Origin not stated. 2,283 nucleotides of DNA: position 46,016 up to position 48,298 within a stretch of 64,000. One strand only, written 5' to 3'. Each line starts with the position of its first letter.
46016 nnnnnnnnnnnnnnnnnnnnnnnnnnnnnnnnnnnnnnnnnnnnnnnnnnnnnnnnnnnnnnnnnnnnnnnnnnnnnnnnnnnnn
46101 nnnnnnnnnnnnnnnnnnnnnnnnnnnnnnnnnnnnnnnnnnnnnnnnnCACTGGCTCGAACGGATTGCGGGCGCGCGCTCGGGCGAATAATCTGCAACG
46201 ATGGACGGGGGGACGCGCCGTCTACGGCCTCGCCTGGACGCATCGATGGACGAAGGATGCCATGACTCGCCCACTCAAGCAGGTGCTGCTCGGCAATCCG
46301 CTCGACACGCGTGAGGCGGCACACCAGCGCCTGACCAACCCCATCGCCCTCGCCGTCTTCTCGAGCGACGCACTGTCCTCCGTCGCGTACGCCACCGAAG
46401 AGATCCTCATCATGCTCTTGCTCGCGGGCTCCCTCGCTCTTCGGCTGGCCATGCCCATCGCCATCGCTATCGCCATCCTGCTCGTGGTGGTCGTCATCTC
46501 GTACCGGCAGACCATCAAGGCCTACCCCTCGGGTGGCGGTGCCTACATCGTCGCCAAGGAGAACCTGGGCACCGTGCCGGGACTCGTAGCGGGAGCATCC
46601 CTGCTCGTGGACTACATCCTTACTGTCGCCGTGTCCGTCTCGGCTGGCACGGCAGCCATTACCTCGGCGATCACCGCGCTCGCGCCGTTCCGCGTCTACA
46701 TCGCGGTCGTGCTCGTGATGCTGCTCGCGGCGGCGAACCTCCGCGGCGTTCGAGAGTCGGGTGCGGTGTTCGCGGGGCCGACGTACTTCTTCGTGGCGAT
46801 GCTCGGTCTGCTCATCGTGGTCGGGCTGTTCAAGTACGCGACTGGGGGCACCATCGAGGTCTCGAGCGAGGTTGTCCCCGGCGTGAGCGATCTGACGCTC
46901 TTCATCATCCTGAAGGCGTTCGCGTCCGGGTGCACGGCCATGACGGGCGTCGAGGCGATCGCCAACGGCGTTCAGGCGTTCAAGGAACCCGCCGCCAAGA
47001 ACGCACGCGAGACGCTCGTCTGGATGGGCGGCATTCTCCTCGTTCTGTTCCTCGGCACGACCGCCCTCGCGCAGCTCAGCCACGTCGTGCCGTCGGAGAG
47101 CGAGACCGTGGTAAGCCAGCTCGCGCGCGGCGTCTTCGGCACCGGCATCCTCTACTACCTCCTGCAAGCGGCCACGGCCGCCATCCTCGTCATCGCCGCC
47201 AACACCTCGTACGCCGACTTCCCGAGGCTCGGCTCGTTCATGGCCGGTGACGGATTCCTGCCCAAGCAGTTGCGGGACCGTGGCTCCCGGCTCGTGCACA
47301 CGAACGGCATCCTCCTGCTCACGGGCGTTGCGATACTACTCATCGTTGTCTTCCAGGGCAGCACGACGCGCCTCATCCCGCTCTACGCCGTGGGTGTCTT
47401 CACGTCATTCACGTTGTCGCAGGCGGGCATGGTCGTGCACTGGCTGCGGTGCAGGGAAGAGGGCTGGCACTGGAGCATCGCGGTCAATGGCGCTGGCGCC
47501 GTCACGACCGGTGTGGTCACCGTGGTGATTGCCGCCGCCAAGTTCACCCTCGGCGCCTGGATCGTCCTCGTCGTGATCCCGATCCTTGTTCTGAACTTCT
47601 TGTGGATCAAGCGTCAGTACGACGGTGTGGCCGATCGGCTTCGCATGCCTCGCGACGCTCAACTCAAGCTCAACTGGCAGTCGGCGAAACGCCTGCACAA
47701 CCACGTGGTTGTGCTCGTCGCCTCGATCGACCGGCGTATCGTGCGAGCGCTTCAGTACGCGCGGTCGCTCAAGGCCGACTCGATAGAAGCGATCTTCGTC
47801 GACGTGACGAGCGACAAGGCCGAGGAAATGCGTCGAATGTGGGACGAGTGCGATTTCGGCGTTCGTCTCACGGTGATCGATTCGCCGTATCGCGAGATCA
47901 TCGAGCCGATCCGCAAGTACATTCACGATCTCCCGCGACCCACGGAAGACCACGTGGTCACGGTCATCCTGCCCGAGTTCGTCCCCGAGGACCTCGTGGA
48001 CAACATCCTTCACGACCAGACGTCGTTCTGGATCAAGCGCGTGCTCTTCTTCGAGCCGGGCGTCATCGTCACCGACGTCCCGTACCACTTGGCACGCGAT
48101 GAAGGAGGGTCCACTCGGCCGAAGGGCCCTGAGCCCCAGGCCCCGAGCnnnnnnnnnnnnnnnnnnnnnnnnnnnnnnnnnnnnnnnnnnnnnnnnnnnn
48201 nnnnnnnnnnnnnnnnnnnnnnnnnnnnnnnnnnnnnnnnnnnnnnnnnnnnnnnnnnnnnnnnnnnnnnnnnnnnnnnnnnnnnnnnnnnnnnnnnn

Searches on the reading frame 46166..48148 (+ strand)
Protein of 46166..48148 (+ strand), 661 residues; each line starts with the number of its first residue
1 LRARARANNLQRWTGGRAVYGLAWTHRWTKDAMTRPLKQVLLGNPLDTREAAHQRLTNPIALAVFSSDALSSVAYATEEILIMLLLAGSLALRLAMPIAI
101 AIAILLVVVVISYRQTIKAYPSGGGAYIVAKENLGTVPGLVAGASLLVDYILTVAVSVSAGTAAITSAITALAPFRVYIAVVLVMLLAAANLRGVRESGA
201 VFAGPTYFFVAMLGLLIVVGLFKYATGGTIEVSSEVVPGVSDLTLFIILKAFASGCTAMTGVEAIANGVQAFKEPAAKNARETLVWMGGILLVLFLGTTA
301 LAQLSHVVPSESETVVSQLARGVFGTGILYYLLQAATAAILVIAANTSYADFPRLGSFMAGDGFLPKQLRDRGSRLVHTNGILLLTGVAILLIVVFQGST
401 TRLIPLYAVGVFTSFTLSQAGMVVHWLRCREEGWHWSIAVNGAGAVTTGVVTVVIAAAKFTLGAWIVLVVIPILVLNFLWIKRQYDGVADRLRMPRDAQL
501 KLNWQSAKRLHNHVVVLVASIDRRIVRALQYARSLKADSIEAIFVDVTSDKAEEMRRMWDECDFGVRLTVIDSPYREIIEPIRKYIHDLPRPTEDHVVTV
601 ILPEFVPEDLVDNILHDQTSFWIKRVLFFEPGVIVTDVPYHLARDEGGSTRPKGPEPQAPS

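Call 65: search_protein_families(library=pfam, proteins=[window:46166-48148:+], max_evalue=0.001)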
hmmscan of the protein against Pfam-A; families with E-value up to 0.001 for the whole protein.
window:46166-48148:+ (661 aa): 1 family
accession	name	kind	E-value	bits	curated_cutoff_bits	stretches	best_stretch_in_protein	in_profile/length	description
PF13520.12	AA_permease_2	-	5.3e-31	108.4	27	1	62-456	7-405/427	Amino acid permease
